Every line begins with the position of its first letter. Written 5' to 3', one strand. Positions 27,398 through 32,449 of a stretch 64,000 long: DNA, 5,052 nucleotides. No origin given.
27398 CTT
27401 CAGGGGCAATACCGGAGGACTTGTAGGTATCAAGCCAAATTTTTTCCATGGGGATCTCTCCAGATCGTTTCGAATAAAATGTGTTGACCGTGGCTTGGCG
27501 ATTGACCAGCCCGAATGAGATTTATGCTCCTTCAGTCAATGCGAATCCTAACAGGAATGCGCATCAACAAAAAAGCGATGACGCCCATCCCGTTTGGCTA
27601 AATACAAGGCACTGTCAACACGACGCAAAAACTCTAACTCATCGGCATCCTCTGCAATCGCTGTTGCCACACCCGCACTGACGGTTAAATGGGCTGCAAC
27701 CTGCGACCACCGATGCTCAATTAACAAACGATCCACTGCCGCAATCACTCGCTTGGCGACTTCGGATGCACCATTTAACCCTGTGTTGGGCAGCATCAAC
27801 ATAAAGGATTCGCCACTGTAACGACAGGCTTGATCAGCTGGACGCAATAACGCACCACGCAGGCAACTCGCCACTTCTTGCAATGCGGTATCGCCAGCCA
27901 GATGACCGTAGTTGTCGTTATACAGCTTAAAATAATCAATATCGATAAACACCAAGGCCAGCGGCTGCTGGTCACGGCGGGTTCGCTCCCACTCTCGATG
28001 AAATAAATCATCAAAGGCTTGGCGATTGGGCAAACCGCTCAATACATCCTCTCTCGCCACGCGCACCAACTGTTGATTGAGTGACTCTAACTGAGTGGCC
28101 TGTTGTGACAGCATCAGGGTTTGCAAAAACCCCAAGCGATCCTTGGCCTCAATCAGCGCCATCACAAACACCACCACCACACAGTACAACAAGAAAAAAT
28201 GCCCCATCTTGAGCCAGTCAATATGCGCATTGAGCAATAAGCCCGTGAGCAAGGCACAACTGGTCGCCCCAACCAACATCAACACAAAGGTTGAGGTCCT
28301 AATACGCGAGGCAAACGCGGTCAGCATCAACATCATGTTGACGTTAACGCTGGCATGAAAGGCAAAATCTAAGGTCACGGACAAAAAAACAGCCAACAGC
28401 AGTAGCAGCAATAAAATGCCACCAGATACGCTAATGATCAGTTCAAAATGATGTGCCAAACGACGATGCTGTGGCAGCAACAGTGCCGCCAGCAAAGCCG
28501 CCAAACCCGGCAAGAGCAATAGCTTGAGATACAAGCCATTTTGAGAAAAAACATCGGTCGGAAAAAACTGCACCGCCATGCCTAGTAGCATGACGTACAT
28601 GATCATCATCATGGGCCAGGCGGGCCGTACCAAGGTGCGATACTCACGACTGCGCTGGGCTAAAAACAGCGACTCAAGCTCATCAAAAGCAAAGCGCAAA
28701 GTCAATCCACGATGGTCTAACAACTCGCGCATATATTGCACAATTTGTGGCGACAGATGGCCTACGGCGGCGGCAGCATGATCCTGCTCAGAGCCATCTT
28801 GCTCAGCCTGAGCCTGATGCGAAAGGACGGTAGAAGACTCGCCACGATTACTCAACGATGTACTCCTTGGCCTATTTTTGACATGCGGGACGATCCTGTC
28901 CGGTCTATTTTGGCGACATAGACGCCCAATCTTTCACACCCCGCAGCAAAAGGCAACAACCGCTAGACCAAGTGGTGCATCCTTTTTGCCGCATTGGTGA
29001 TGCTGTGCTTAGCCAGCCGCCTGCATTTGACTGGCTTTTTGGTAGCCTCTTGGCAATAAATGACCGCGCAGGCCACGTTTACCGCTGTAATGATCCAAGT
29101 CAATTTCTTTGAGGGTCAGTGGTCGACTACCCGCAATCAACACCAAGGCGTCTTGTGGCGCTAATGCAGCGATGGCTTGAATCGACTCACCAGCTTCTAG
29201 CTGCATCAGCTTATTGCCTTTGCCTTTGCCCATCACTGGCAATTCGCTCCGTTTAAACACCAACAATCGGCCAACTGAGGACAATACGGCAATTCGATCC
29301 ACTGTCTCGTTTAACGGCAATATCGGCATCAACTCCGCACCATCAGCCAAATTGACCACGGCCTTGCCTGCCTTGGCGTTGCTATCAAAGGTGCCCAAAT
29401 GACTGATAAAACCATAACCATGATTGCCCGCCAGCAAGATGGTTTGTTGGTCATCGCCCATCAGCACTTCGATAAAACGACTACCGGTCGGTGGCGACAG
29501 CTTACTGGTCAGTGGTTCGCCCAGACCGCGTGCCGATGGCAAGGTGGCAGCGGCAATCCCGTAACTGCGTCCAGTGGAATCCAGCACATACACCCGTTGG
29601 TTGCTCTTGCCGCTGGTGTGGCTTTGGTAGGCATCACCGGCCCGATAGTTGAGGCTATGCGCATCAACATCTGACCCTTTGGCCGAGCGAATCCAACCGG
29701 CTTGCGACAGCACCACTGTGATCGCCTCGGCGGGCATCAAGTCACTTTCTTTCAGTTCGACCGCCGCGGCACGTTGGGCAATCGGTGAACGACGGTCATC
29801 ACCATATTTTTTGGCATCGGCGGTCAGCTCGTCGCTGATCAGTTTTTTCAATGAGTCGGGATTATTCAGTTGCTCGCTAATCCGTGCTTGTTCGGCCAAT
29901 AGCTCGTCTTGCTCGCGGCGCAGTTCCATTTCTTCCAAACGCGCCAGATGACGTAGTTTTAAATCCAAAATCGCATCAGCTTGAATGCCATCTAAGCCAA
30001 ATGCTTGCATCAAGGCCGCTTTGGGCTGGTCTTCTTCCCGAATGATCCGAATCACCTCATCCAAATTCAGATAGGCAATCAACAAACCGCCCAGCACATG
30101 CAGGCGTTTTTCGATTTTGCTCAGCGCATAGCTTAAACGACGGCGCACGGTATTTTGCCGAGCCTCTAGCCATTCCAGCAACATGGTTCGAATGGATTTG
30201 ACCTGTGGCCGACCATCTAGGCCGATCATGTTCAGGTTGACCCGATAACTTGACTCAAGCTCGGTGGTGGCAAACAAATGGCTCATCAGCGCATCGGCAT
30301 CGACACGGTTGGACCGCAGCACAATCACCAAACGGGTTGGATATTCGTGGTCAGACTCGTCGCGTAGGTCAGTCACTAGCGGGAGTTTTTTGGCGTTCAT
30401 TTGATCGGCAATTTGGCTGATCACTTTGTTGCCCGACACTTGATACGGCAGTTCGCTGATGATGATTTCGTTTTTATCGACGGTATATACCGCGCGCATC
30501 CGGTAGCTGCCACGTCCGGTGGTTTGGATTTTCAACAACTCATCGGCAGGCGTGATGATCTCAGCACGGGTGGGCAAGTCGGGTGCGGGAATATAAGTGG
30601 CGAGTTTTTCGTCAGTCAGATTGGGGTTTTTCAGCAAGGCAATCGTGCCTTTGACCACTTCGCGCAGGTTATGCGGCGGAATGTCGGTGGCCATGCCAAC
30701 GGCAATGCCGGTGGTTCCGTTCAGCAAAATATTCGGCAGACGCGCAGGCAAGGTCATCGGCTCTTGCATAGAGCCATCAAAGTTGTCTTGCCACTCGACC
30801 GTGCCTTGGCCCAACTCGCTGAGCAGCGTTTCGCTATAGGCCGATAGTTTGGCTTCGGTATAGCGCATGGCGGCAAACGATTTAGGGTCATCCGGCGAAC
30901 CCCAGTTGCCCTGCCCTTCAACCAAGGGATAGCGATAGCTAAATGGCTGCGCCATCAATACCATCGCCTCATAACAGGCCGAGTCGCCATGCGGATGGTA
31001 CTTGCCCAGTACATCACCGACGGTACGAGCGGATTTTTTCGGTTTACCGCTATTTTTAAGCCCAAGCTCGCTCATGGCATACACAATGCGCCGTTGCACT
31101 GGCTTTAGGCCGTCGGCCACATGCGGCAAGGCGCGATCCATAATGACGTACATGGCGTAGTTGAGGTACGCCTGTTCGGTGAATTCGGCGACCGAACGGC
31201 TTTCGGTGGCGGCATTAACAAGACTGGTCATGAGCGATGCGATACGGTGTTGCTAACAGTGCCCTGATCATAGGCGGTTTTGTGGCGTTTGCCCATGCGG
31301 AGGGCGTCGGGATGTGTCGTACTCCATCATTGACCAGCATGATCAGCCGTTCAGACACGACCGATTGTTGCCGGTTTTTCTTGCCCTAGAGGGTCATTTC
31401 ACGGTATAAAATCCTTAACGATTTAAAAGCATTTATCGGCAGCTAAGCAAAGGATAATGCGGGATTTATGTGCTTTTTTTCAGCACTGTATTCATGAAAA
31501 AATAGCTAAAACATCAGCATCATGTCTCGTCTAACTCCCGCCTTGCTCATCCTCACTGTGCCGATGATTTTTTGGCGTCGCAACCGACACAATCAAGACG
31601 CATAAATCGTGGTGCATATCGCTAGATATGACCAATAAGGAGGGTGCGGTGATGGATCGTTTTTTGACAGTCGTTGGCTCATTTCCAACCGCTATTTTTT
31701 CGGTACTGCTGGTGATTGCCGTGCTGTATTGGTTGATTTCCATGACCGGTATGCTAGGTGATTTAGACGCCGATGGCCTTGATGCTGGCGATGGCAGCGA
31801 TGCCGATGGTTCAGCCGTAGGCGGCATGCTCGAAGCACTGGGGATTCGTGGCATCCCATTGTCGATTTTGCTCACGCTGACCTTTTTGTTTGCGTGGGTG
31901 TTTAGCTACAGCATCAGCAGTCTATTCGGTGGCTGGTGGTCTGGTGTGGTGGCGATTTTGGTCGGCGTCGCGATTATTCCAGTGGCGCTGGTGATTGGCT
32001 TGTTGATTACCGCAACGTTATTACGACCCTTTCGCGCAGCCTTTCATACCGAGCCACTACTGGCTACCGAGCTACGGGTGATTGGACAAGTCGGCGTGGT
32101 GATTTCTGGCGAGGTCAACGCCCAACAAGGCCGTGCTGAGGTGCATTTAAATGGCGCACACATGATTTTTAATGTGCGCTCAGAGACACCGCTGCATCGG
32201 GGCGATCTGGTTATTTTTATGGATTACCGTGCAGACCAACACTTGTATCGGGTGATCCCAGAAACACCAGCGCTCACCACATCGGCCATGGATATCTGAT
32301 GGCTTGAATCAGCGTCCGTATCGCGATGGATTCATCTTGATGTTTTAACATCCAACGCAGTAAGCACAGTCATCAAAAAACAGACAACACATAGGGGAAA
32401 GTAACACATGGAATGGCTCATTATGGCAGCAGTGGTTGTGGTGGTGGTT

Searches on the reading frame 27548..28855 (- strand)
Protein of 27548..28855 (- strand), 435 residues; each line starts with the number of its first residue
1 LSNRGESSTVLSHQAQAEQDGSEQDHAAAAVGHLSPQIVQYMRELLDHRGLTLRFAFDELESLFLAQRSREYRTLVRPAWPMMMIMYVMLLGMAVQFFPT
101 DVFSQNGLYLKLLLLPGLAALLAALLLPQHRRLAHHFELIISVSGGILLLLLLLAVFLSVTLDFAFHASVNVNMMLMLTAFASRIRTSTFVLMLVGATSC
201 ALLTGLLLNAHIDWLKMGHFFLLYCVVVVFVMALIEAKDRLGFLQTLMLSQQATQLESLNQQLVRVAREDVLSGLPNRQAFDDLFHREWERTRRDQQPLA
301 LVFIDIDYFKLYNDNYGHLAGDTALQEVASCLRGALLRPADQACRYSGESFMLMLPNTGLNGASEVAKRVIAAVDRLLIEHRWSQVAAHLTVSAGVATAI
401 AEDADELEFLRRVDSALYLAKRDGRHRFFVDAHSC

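Call 5: search_protein_families(library=pfam, proteins=[window:27548-28855:-], max_evalue=0.01)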
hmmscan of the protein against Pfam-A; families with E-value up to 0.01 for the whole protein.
window:27548-28855:- (435 aa): 1 family
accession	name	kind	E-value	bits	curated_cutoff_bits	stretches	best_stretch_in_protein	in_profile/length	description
PF00990.26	GGDEF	-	9.3e-43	146.2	23.8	1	269-426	3-160/161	Diguanylate cyclase, GGDEF domain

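Call 6: search_protein_families(library=ncbifam, proteins=[window:27548-28855:-], max_evalue=0.01)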
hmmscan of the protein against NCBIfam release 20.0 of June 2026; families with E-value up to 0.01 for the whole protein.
window:27548-28855:- (435 aa): 20 families
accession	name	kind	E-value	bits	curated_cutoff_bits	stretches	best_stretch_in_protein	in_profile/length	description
NF038266.1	diguan_SiaD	equivalog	5.5e-45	153.7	290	1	254-427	81-251/252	biofilm regulation diguanylate cyclase SiaD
TIGR00254.1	GGDEF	domain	9.9e-43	145.7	37.4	1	265-430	3-166/168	diguanylate cyclase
NF007380.0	PRK09894.1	equivalog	1.4e-38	132.9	256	1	253-430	114-286/296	diguanylate cyclase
NF007135.0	PRK09581.1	equivalog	1.4e-36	126.3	474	1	255-430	280-454/457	PleD family two-component system response regulator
NF041606.1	dguan_cyc_DgcA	equivalog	1e-33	116.8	370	1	260-430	171-338/340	diguanylate cyclase DgcA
NF047654.1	DiguCycDgcRLepto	equivalog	5.8e-33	114.1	500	1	253-428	119-293/295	diguanylate cyclase DgcR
NF007298.0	PRK09776.1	equivalog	6.8e-32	110.3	1135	1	246-430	663-844/1111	diguanylate cyclase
NF007423.1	PRK09966.1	equivalog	2.3e-31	109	325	1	249-421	221-390/390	diguanylate cyclase DgcN/YfiN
NF051473.1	DigCycDgcsShew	equivalog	2.7e-27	95.9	400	1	260-430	128-290/291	diguanylate cyclase DgcS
NF011955.1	PRK15426.1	equivalog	3e-26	91.7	408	1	254-432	385-562/564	cellulose biosynthesis regulator diguanylate cyclase DgcQ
NF007474.0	PRK10060.1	equivalog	1.6e-24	86.1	782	1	259-430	229-394/663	cyclic di-GMP phosphodiesterase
NF007599.0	PRK10245.1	equivalog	1.9e-24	85.9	402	1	173-430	130-369/371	diguanylate cyclase AdrA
NF045675.1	PhdiestaseDibA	equivalog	1.4e-22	79.8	980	1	255-428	191-361/623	phosphodiesterase DibA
NF047872.1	GGDEF_GdpS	equivalog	1.6e-21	76.9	400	1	116-428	42-347/355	GGDEF domain-containing protein GdpS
NF053781.1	cdiGMPphdstlr2612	equivalog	3e-18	64.9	1600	1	237-428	812-999/1268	Tlr1612 family c-di-GMP phosphodiesterase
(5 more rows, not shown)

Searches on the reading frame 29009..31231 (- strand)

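Call 5: search_protein_families(library=pfam, proteins=[window:29009-31231:-], max_evalue=0.01)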
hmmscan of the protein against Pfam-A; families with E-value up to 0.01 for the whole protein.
window:29009-31231:- (740 aa): 2 families
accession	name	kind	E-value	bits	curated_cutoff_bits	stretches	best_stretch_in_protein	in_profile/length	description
PF00521.26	DNA_topoisoIV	-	1.4e-138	462.9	31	1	33-469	1-431/432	DNA gyrase/topoisomerase IV, subunit A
PF03989.18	DNA_gyraseA_C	-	7.4e-09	35.4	27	1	647-688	3-45/48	DNA gyrase C-terminal domain, beta-propeller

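Call 6: search_protein_families(library=ncbifam, proteins=[window:29009-31231:-], max_evalue=0.01)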
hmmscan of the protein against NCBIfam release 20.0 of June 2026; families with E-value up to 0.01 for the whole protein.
window:29009-31231:- (740 aa): 10 families
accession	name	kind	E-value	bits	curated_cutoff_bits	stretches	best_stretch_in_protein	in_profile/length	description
TIGR01062.1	parC_Gneg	equivalog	5.5e-302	1003.4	628.9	1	13-736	5-734/735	DNA topoisomerase IV subunit A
NF004044.1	PRK05561.1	subfamily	1.6e-290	966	654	1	14-736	2-737/738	DNA topoisomerase (ATP-hydrolyzing)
NF004043.1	PRK05560.1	equivalog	3.7e-182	607.3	902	1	13-715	6-720/798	DNA gyrase subunit A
TIGR01063.1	gyrA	equivalog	3.5e-174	580.9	877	1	15-716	7-721/800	DNA topoisomerase (ATP-hydrolyzing) subunit A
TIGR01061.1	parC_Gpos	equivalog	2.9e-139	465.7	813.25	1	13-704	5-708/737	DNA topoisomerase IV subunit A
NF038098.1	GyrA_w_intein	exception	2.6e-131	439.7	1850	2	125-721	538-1155/1232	intein-containing DNA gyrase subunit A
NF010586.0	PRK13979.1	equivalog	4.7e-126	421.9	1475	1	15-567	19-586/957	DNA topoisomerase IV subunit A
NF009397.0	PRK12758.1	equivalog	1.1e-62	212.2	780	1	11-477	20-467/870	DNA gyrase/topoisomerase IV subunit A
NF007209.0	PRK09631.1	equivalog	1.3e-57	195.9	644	1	14-379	4-341/635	DNA topoisomerase IV subunit A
NF007208.0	PRK09630.1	equivalog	6.4e-44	150.6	598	1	13-367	3-329/479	DNA topoisomerase IV subunit A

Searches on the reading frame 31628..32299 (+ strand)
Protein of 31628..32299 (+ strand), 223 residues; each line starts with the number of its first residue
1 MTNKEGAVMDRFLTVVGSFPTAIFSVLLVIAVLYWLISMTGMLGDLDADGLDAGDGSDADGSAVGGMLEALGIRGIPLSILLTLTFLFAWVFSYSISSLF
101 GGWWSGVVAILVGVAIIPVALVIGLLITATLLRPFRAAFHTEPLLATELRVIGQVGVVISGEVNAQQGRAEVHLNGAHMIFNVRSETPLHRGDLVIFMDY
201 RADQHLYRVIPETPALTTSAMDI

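Call 5: search_protein_families(library=pfam, proteins=[window:31628-32299:+], max_evalue=0.01)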
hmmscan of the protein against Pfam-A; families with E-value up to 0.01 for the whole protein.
window:31628-32299:+ (223 aa): 0 families

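Call 6: search_protein_families(library=ncbifam, proteins=[window:31628-32299:+], max_evalue=0.01)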
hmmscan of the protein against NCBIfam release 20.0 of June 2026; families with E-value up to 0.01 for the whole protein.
window:31628-32299:+ (223 aa): 0 families

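Call 7: search_protein_families(library=padloc, proteins=[window:31628-32299:+], max_evalue=0.01)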
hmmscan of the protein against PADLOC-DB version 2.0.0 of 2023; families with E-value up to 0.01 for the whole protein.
window:31628-32299:+ (223 aa): 0 families

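Call 62: search_protein_families(library=pfam, proteins=[window:31628-32299:+], max_evalue=1)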
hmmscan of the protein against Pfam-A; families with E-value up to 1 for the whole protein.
window:31628-32299:+ (223 aa): 1 family
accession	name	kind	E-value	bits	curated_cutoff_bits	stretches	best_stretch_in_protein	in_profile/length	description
PF04893.22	Yip1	-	0.023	15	28.6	1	9-128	56-147/173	Yip1 domain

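Call 67: search_solved_structures(query=A4, max_evalue=1)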
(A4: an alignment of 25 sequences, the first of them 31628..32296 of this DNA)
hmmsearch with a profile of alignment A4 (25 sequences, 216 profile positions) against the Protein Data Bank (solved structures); distinct sequences matched with E-value up to 1: 0.

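Call 70: search_protein_families(library=pfam, alignment_id=A4, max_evalue=0.1)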
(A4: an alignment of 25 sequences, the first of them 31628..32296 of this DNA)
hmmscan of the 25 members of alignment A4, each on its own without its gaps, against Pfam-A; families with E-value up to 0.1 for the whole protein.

A. member 1, window:31628-32296:+ (223 aa): 1 family
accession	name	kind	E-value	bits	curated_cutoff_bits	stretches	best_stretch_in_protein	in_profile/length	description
PF04893.22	Yip1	-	0.023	15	28.6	1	9-128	56-147/173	Yip1 domain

B. families by the number of members that match (of 25 scanned): 5 families
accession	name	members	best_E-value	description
PF21001.2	YqiJ_N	3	0.0047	Inner membrane protein YqiJ, N-terminal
PF24432.1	DUF7555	1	0.014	Family of unknown function (DUF7555)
PF25583.1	WCX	1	0.021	WCX domain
PF04893.22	Yip1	1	0.023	Yip1 domain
PF14505.12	DUF4438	1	0.054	Domain of unknown function (DUF4438), N-terminal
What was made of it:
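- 31652..32299 (+): yqiJ-like (short NfeD-type) membrane protein gene, first gene of the three-gene unit. The ORF opens at 31628, but ATG 31652 is the likely start. The protein itself has no Pfam NfeD or YqiJ hit (calls 62, 70).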
